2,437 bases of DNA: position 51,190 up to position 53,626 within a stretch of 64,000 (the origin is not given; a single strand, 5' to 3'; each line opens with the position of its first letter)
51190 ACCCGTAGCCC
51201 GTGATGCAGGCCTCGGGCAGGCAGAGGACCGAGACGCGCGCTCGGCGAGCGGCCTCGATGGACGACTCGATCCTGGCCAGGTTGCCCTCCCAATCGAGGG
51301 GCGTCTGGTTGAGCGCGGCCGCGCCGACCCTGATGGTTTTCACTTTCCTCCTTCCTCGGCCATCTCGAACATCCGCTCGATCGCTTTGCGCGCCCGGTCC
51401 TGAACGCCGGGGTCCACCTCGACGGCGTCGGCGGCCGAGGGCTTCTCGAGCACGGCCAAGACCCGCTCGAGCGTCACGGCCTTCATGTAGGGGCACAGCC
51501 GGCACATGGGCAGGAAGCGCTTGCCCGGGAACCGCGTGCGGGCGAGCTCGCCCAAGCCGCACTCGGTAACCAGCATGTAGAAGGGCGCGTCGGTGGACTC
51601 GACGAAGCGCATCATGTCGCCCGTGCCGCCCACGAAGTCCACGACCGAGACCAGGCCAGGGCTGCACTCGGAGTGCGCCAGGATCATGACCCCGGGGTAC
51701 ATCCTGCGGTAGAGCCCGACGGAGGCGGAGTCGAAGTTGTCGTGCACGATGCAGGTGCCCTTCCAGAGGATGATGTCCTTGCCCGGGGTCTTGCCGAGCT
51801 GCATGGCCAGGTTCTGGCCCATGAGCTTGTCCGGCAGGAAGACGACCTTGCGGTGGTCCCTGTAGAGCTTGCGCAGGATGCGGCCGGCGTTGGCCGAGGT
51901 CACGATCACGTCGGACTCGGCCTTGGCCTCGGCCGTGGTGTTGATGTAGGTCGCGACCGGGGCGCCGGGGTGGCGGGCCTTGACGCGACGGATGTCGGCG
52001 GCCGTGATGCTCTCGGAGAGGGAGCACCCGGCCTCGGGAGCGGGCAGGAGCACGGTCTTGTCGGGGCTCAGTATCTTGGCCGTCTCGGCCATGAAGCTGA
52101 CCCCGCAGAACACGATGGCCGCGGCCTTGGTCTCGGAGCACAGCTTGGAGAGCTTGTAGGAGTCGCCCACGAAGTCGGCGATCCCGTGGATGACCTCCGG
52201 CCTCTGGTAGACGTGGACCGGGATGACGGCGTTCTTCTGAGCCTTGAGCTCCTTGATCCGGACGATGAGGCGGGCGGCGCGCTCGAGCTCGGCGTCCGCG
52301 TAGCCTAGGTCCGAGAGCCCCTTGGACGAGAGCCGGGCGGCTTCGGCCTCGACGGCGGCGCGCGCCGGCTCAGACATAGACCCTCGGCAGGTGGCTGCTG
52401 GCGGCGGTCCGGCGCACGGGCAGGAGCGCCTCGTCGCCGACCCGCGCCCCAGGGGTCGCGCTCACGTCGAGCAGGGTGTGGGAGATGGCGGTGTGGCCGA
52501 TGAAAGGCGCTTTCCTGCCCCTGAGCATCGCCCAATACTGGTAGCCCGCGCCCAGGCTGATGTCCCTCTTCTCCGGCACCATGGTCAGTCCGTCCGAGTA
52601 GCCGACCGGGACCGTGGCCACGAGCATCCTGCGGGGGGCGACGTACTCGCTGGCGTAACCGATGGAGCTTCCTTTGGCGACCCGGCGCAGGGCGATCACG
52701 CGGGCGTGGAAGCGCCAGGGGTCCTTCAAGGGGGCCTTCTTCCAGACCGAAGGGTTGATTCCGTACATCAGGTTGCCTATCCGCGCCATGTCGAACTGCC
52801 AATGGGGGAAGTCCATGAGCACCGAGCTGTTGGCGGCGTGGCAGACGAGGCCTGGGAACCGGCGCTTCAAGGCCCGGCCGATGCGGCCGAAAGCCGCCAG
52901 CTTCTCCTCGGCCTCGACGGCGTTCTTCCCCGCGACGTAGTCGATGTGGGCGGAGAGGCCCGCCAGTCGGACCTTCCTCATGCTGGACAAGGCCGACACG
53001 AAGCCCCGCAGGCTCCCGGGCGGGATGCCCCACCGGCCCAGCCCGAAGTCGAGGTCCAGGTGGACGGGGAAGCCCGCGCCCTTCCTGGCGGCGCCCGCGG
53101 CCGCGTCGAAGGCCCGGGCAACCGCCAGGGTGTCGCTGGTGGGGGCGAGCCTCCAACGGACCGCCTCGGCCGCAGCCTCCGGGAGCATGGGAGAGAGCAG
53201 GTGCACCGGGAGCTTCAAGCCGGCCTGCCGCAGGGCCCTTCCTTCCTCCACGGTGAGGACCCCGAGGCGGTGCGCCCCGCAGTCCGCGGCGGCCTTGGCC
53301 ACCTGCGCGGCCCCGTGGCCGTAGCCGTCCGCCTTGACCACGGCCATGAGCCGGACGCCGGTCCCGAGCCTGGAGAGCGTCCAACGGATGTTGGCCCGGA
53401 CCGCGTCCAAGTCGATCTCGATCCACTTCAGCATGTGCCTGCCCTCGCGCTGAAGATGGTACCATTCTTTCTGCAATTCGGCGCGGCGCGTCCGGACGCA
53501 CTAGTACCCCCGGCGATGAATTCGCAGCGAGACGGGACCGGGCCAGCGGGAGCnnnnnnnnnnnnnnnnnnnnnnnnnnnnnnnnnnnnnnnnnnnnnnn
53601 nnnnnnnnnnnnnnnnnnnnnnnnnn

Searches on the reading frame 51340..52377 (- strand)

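Call 61: search_protein_families(library=pfam, proteins=[window:51340-52377:-], max_evalue=0.0001)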
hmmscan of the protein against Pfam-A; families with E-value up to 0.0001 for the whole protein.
window:51340-52377:- (345 aa): 1 family
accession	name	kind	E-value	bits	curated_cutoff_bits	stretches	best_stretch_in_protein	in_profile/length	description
PF02445.21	NadA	-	1.3e-97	327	27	1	40-338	2-295/295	Quinolinate synthetase A protein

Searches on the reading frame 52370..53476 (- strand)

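Call 61: search_protein_families(library=pfam, proteins=[window:52370-53476:-], max_evalue=0.0001)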
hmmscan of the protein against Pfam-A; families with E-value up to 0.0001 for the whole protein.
window:52370-53476:- (368 aa): 2 families
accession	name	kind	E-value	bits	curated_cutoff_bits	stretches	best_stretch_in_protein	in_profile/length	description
PF01168.26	Ala_racemase_N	-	1.3e-52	179.2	24.1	1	21-242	1-220/220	Alanine racemase, N-terminal domain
PF00842.27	Ala_racemase_C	-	6.8e-17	61.7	25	1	255-352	3-91/127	Alanine racemase, C-terminal domain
